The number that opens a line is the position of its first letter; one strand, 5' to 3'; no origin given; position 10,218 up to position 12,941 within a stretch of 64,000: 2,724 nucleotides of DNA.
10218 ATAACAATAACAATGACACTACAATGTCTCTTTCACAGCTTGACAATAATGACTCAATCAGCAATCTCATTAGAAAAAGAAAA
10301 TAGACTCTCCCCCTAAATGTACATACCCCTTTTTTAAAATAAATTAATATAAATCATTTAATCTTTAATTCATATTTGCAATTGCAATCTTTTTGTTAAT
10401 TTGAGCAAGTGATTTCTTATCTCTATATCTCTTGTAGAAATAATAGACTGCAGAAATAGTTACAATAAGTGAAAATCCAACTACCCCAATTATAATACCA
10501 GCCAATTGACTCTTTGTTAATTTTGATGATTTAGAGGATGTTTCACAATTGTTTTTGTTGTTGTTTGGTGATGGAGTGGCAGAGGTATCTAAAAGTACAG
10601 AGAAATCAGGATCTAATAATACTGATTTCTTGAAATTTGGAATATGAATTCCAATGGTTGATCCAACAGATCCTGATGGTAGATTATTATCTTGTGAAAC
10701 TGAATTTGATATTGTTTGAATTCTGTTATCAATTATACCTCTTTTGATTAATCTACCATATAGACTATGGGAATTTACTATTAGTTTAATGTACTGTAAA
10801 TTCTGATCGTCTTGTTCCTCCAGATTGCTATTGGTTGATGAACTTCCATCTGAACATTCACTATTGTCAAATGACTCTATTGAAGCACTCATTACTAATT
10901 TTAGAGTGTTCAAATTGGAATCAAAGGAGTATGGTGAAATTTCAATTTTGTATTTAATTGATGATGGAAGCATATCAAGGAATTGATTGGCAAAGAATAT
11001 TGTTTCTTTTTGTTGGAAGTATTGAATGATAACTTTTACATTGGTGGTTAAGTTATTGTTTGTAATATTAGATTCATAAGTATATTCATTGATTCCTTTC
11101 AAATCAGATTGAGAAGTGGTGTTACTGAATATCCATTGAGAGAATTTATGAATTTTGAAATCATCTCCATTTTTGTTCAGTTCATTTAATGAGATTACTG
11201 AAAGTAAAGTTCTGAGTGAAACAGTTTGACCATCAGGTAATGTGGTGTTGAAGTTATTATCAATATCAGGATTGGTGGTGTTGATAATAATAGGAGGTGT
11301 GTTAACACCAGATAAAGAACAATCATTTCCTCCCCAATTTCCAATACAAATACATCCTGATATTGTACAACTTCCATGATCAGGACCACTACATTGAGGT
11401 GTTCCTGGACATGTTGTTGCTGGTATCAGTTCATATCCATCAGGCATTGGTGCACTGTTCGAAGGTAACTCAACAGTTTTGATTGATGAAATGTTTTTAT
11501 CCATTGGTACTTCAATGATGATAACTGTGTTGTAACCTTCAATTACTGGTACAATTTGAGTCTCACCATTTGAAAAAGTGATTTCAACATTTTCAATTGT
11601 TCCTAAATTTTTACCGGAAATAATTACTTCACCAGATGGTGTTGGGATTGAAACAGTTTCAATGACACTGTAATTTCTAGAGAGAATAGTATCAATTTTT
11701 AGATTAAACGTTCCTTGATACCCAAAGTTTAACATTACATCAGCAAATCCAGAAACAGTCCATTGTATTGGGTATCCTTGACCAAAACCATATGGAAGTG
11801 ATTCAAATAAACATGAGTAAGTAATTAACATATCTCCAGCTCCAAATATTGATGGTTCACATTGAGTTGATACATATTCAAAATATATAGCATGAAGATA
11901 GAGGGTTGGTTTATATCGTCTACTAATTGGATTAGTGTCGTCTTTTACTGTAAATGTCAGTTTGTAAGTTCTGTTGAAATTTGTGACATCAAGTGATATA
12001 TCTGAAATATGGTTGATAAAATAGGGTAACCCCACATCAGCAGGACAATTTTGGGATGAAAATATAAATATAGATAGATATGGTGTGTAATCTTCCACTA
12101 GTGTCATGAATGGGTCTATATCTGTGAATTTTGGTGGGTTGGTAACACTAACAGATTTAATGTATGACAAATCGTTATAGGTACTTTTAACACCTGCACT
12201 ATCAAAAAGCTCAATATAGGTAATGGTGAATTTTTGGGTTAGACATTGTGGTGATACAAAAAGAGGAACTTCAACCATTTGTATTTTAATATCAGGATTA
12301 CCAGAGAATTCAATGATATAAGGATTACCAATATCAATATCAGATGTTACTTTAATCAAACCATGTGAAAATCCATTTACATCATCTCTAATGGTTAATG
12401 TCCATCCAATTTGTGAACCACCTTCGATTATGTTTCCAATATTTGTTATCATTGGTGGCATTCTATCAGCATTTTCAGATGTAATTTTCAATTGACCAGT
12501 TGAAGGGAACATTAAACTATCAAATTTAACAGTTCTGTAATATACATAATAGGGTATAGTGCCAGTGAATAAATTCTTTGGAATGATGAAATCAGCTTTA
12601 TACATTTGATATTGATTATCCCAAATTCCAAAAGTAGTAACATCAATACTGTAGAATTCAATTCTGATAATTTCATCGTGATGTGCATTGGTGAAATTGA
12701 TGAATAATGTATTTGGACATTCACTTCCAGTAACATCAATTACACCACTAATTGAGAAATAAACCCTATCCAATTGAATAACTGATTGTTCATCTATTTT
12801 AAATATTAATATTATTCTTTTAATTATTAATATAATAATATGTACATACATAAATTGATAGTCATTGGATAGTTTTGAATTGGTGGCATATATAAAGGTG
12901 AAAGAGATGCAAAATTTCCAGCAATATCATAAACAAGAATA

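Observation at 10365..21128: Two tandem 1355-aa IPT/TIG+EGF+TM surface-protein paralogs with identical 6-exon structure and a mosaic of near-identical and diverged tracts (gene conversion signature)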

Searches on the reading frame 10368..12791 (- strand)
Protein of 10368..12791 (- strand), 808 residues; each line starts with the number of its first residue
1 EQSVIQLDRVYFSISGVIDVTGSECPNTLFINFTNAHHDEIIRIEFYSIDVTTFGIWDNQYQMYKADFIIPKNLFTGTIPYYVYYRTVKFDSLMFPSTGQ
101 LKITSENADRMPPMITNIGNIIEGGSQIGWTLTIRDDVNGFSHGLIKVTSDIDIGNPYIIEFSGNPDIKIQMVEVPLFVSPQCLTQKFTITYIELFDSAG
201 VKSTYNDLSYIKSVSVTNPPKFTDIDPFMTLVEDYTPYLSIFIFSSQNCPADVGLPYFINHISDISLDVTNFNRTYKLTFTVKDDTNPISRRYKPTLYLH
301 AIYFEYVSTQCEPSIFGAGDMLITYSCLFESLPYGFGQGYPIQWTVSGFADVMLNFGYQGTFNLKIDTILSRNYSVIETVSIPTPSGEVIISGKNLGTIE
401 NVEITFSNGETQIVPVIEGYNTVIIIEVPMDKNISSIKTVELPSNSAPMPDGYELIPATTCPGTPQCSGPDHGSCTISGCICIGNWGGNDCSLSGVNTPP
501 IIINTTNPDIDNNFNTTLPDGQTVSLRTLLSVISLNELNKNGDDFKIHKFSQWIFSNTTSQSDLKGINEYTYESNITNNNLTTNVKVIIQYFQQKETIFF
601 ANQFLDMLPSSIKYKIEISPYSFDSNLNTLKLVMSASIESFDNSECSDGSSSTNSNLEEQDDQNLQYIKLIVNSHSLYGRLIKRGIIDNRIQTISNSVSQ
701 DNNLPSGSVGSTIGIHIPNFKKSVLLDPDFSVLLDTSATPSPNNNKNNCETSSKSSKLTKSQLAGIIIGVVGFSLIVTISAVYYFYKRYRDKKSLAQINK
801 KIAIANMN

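Call 22: search_protein_representatives(protein=window:10368-12791:-)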
Query: 808 residues. Proteins with E-value up to 0.001 (for the whole library): 841; up to 1e-10: 613; up to 1e-30: 315. The best 150 are listed.
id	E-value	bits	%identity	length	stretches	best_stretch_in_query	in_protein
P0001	0.0e+00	1820.2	100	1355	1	1-808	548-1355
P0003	1.5e-186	638.2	43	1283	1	1-803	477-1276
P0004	4.9e-184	629.9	36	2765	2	44-803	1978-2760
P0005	5.4e-169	580.2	44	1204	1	5-802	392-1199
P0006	1.9e-168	578.4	41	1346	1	6-800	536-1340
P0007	1.6e-159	548.9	34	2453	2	11-793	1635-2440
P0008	3.1e-141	488.4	39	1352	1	4-803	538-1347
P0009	2.0e-135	469.1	39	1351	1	18-802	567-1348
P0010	3.6e-133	461.7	33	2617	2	8-794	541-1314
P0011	6.9e-133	460.8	37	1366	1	6-802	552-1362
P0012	1.6e-132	459.6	39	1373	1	9-802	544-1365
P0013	1.3e-130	453.3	40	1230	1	3-807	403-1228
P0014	8.0e-128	444.0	38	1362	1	4-800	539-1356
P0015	1.8e-124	433.0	39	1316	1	17-798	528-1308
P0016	9.9e-124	430.5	39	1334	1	3-802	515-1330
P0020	4.3e-119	415.2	32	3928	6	459-803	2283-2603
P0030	2.9e-102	359.5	36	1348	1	5-789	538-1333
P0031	3.2e-100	352.7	36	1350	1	5-802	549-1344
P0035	1.3e-94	334.2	37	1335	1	17-791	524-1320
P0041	3.5e-88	312.9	33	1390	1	50-799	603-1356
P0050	4.2e-80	286.2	32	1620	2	451-795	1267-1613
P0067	5.4e-74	266.0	33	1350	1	53-787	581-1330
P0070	2.5e-72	260.5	34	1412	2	442-802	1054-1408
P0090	2.6e-67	243.9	32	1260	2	246-802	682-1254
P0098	6.8e-65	235.9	35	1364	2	450-790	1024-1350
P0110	2.4e-62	227.5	34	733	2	438-802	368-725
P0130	5.8e-60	219.6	30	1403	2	439-803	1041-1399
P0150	3.7e-56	207.0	32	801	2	425-788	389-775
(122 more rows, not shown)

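Call 23: list_cluster_members(proteins=[P0003, P0005, P0006, P0008, P0009, P0011, P0012, P0013, P0004, P0014])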
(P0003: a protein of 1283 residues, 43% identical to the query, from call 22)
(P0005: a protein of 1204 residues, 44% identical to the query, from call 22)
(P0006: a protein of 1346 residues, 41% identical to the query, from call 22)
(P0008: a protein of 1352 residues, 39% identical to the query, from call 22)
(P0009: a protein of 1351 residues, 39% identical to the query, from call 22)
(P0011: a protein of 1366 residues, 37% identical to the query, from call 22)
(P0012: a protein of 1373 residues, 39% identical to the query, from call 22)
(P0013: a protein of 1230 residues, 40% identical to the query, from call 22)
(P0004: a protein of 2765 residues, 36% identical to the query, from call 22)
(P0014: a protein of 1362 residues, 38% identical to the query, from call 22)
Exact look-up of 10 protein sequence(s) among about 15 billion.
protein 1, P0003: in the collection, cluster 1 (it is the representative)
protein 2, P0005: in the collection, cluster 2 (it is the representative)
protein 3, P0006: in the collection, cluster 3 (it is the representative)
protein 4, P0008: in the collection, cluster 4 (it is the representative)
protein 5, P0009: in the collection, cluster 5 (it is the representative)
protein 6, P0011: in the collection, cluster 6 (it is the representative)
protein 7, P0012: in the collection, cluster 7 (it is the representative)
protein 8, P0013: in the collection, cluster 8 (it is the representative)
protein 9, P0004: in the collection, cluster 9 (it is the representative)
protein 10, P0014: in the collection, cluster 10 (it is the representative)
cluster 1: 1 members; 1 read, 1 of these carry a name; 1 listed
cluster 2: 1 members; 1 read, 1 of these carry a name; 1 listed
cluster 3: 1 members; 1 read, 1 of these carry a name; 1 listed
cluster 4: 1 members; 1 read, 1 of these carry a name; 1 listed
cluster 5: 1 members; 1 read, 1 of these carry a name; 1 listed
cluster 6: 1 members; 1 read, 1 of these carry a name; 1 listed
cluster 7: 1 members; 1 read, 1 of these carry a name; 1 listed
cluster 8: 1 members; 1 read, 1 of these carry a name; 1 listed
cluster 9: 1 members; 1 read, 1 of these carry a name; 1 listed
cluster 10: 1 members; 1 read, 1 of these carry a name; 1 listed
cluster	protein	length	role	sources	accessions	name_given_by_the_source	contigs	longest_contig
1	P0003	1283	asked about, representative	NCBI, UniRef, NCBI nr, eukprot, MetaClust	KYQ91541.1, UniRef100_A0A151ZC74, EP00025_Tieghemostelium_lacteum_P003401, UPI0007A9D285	hypothetical protein DLAC_07303 [Tieghemostelium lacteum] | EGF-like domain-containing protein n=1 Tax=Tieghemostelium lacteum TaxID=361077 ... | KYQ91541.1 hypothetical protein DLAC_07303 [Tieghemostelium lacteum]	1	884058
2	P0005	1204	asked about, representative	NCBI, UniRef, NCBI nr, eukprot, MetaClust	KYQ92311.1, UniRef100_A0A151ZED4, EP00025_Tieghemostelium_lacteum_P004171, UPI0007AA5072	EGF-like domain-containing protein [Tieghemostelium lacteum] | EGF-like domain-containing protein n=1 Tax=Tieghemostelium lacteum TaxID=361077 ... | KYQ92311.1 EGF-like domain-containing protein [Tieghemostelium lacteum]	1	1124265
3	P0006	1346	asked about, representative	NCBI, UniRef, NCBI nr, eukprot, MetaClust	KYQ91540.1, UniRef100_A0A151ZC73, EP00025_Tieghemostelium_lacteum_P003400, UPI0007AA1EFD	EGF-like domain-containing protein [Tieghemostelium lacteum] | EGF-like domain-containing protein n=1 Tax=Tieghemostelium lacteum TaxID=361077 ... | KYQ91540.1 EGF-like domain-containing protein [Tieghemostelium lacteum]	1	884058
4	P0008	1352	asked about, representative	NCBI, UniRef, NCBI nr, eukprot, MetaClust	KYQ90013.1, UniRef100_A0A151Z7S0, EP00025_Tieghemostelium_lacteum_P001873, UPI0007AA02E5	hypothetical protein DLAC_08588 [Tieghemostelium lacteum] | EGF-like domain-containing protein n=1 Tax=Tieghemostelium lacteum TaxID=361077 ... | KYQ90013.1 hypothetical protein DLAC_08588 [Tieghemostelium lacteum]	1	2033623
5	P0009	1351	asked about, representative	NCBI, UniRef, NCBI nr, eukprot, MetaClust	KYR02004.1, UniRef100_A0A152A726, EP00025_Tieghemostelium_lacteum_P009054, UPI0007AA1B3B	hypothetical protein DLAC_00797 [Tieghemostelium lacteum] | EGF-like domain-containing protein n=1 Tax=Tieghemostelium lacteum TaxID=361077 ... | KYR02004.1 hypothetical protein DLAC_00797 [Tieghemostelium lacteum]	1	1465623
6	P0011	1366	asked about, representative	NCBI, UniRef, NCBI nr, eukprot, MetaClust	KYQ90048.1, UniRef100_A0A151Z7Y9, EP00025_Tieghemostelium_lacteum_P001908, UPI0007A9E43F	EGF-like domain-containing protein [Tieghemostelium lacteum] | EGF-like domain-containing protein n=1 Tax=Tieghemostelium lacteum TaxID=361077 ... | KYQ90048.1 EGF-like domain-containing protein [Tieghemostelium lacteum]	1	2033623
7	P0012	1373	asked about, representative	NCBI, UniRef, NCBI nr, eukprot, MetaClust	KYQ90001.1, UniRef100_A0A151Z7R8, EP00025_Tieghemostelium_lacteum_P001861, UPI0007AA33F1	hypothetical protein DLAC_08574 [Tieghemostelium lacteum] | EGF-like domain-containing protein n=1 Tax=Tieghemostelium lacteum TaxID=361077 ... | KYQ90001.1 hypothetical protein DLAC_08574 [Tieghemostelium lacteum]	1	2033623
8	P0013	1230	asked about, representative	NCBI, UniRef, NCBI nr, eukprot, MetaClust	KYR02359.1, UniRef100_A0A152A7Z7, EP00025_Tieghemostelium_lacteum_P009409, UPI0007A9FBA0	EGF-like domain-containing protein [Tieghemostelium lacteum] | EGF-like domain-containing protein n=1 Tax=Tieghemostelium lacteum TaxID=361077 ... | KYR02359.1 EGF-like domain-containing protein [Tieghemostelium lacteum]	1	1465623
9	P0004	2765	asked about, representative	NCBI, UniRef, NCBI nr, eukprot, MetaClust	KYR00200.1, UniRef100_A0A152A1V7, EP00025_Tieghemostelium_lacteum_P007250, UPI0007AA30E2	EGF-like domain-containing protein [Tieghemostelium lacteum] | EGF-like domain-containing protein n=1 Tax=Tieghemostelium lacteum TaxID=361077 ... | KYR00200.1 EGF-like domain-containing protein [Tieghemostelium lacteum]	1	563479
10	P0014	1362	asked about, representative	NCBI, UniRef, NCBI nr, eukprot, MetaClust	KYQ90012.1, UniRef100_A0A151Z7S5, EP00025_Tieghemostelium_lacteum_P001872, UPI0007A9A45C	EGF-like domain-containing protein [Tieghemostelium lacteum] | EGF-like domain-containing protein n=1 Tax=Tieghemostelium lacteum TaxID=361077 ... | KYQ90012.1 EGF-like domain-containing protein [Tieghemostelium lacteum]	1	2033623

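Call 25: find_encoding_contigs(protein=P0003, flank=10000, max_places=2)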
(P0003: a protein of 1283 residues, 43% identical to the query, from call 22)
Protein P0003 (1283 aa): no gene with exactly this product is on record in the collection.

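Call 38: list_cluster_members(proteins=[P0015, P0030, P0041, P0050, P0070, P0090, P0110, P0130, P0150, P0020])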
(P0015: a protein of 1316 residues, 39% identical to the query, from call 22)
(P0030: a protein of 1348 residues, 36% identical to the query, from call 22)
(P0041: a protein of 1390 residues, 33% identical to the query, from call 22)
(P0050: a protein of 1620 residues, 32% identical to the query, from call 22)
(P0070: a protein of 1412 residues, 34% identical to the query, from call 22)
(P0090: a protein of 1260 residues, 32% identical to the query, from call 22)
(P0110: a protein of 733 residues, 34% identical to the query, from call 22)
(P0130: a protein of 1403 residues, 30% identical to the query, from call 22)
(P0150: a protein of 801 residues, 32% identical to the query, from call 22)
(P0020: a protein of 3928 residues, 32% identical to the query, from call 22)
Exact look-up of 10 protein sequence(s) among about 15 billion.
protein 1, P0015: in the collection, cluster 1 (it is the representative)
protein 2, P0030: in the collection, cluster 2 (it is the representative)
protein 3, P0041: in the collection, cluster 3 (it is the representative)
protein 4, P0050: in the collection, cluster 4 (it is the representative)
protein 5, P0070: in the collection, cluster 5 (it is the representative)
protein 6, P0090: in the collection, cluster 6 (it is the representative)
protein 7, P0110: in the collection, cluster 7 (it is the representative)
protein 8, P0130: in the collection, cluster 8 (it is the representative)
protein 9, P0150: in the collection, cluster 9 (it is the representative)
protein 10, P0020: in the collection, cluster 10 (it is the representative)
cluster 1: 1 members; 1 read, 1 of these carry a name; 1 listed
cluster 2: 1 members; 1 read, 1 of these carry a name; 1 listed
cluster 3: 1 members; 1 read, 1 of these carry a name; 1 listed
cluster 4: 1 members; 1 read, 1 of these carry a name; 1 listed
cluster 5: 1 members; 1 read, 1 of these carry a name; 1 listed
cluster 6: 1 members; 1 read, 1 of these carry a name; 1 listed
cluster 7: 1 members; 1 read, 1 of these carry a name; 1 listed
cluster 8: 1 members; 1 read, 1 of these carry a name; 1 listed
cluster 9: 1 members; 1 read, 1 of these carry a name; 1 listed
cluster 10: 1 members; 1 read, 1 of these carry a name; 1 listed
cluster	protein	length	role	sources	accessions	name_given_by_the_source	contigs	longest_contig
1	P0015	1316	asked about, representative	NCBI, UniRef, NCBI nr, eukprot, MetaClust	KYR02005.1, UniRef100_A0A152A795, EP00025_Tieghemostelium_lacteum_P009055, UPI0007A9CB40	hypothetical protein DLAC_00798 [Tieghemostelium lacteum] | Uncharacterized protein n=1 Tax=Tieghemostelium lacteum TaxID=361077 ... | KYR02005.1 hypothetical protein DLAC_00798 [Tieghemostelium lacteum]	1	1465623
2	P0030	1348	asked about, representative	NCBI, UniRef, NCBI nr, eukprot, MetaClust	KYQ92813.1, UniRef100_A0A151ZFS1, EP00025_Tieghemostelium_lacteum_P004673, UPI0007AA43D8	hypothetical protein DLAC_05397 [Tieghemostelium lacteum] | EGF-like domain-containing protein n=1 Tax=Tieghemostelium lacteum TaxID=361077 ... | KYQ92813.1 hypothetical protein DLAC_05397 [Tieghemostelium lacteum]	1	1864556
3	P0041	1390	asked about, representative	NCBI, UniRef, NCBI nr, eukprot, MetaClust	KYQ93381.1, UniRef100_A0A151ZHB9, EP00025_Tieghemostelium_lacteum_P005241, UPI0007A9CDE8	hypothetical protein DLAC_06062 [Tieghemostelium lacteum] | EGF-like domain-containing protein n=1 Tax=Tieghemostelium lacteum TaxID=361077 ... | KYQ93381.1 hypothetical protein DLAC_06062 [Tieghemostelium lacteum]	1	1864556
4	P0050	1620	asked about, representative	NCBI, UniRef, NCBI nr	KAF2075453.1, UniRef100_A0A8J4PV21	hypothetical protein CYY_003234 [Polysphondylium violaceum] | EGF-like domain-containing protein n=1 Tax=Polysphondylium violaceum TaxID=133409 ...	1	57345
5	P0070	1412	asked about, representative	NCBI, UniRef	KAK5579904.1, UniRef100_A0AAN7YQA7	hypothetical protein RB653_009592 [Dictyostelium firmibasis] | EGF-like domain-containing protein n=1 Tax=Dictyostelium firmibasis TaxID=79012 ...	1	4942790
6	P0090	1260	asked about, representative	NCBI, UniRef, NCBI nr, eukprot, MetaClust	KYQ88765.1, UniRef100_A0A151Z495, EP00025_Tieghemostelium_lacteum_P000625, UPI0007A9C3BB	EGF-like domain-containing protein [Tieghemostelium lacteum] | EGF-like domain-containing protein n=1 Tax=Tieghemostelium lacteum TaxID=361077 ... | KYQ88765.1 EGF-like domain-containing protein [Tieghemostelium lacteum]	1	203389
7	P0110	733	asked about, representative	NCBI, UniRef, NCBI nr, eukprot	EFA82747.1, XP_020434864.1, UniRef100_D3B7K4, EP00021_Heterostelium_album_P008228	hypothetical protein PPL_04442 [Heterostelium album PN500] | EGF-like domain-containing protein n=1 Tax=Heterostelium pallidum (strain ATCC 26659 / Pp ... | XP_020434864.1 hypothetical protein PPL_04442 [Heterostelium album PN500]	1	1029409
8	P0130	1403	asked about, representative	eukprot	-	gene4038-5054_t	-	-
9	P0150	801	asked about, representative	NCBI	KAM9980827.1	hypothetical protein ACTFIY_003135 [Dictyostelium cf. discoideum]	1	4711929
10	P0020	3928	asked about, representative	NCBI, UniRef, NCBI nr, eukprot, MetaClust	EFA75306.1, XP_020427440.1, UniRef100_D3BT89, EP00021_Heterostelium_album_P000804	hypothetical protein PPL_11382 [Heterostelium album PN500] | EGF-like domain-containing protein n=1 Tax=Heterostelium pallidum (strain ATCC 26659 / Pp ... | XP_020427440.1 hypothetical protein PPL_11382 [Heterostelium album PN500]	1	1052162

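Call 49: predict_structure(alignment_id=A3)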
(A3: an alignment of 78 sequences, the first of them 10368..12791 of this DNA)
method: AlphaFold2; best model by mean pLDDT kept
length: 808 residues; sequences in the alignment: 78
mean_pLDDT: 86.4   pTM: 0.64
mean pLDDT of the five models: 86.4, 86.0, 85.6, 84.8, 84.5
residues with pLDDT >= 90: 442; 70-90: 283; 50-70: 48; < 50: 35
segments of 3 or more residues with pLDDT < 50: 647-657, 739-756
pLDDT, mean of each block of 10 residues (from residue 1): 77 90 93 90 93 92 93 95 94 94 94 97 88 97 96 91 96 93 87 95 85 62 87 90 85 90 91 94 94 94 93 94 97 92 94 91 87 94 89 96 96 96 94 93 93 66 86 82 83 79 83 73 76 94 94 91 78 95 95 88 85 94 96 91 54 44 72 78 89 90 82 94 91 64 44 51 78 85 85 80 67
secondary structure, 60 per line:
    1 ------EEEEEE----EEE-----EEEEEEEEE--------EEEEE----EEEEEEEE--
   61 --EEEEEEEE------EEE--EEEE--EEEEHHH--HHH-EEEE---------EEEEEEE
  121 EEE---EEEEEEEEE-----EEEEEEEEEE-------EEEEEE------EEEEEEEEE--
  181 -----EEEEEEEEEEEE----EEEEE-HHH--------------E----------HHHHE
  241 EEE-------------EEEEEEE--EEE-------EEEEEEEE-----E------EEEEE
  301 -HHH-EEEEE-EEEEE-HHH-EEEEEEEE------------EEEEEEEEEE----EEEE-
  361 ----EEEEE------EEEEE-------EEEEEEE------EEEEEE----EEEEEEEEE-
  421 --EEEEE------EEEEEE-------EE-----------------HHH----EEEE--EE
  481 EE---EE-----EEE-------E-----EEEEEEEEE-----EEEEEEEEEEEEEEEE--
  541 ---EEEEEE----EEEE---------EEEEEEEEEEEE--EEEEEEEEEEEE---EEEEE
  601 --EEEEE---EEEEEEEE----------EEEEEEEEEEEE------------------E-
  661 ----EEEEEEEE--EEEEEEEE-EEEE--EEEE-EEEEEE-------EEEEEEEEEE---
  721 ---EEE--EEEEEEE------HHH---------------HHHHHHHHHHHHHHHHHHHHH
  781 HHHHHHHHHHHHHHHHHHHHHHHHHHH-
elements in order (helices of 4 or more, strands of 3 or more residues): E7-12 E17-19 E25-33 E42-46 E51-58 E63-70 E77-79 E82-85 E88-91 E101-104 E114-123 E127-135 E141-150 E158-163 E170-178 E186-197 E202-206 H236-239 E240-243 E257-263 E266-268 E276-283 E296-300 E306-310 E312-316 E322-329 E342-351 E356-359 E365-369 E376-380 E388-394 E401-406 E411-419 E423-427 E434-439 E473-476 E479-482 E493-495 E509-517 E523-538 E544-549 E554-557 E567-578 E581-592 E596-600 E603-607 E611-618 E629-640 E665-672 E675-682 E684-687 E690-693 E695-700 E708-717 E724-726 E729-735 H760-807

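Call 51: fold_search(model_id=the predicted structure, library=pdb)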
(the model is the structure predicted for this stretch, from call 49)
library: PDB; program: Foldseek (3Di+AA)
matches with E <= 10: 1536; with E <= 0.001: 73
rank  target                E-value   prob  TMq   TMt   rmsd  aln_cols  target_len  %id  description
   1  8d82_A                3.1e-08  1.00  0.12  0.15  42.2       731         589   10  Cryo-EM structure of human IL-6 signaling complex in detergent: model containing full extracellular domains (released 2023-03-29)
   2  6grq_A                3.4e-08  1.00  0.10  0.14  38.2       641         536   10  Paired immunoglobulin-like receptor B (PirB) or Leukocyte immunoglobulin-like receptor subfamily B member 3 (LILRB3) f (released 2019-02-06)
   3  9fx2                  2.0e-07  1.00  0.15  0.11  37.2       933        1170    9  Structure of methylamine activated CD109 (released 2025-03-19)
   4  6grs_B                2.7e-07  1.00  0.13  0.16  36.5       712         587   10  Paired immunoglobulin-like receptor B (PirB) or Leukocyte immunoglobulin-like receptor subfamily B member 3 (LILRB3) f (released 2019-02-06)
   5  8glv_DA               2.7e-07  0.95  0.10  0.03  33.4       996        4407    8  96-nm repeat unit of doublet microtubules from Chlamydomonas reinhardtii flagella (released 2023-05-31)
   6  8dh9_B                7.4e-07  1.00  0.12  0.17  28.0       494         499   12  Leptin-bound leptin receptor complex-D3-D7 (released 2023-04-19)
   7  6aee_G                7.4e-07  1.00  0.10  0.18  27.6       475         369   11  Crystal structure of the four Ig-like domains of LILRB1 complexed with HLA-G (released 2019-07-31)
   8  6grs_A                7.4e-07  1.00  0.10  0.13  41.1       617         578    8  Paired immunoglobulin-like receptor B (PirB) or Leukocyte immunoglobulin-like receptor subfamily B member 3 (LILRB3) f (released 2019-02-06)
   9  8q6t_I                8.6e-07  0.98  0.12  0.09  66.1       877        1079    9  Helical reconstruction of the relaxed thick filament from FIB milled left ventricular mouse myofibrils (released 2023-11-01)
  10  8v29_B                1.2e-06  1.00  0.12  0.16  38.4       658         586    8  Cryo-EM structure of human type I OSM receptor complex: model for full extracellular assembly (released 2024-11-20)
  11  4u4j                  1.4e-06  0.98  0.13  0.09  29.8       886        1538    8  Crystal structure of Salmonella alpha-2-macroglobulin mutant Y1175G (released 2014-09-17)
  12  7xq8_C                2.3e-06  0.99  0.11  0.14  42.9       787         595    8  Structure of human B-cell antigen receptor of the IgM isotype (released 2022-08-17)
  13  8dh9_A                3.0e-06  0.99  0.11  0.17  40.5       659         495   10  Leptin-bound leptin receptor complex-D3-D7 (released 2023-04-19)
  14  6mfa                  3.6e-06  1.00  0.13  0.22  19.5       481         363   10  Fragment of human fibronectin containing the 4th-7th type III domains (released 2019-09-18)
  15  3l5h_A                5.2e-06  0.97  0.11  0.14  40.2       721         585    9  Crystal structure of the full ectodomain of human gp130: New insights into the molecular assembly of receptor complexe (released 2010-05-19)
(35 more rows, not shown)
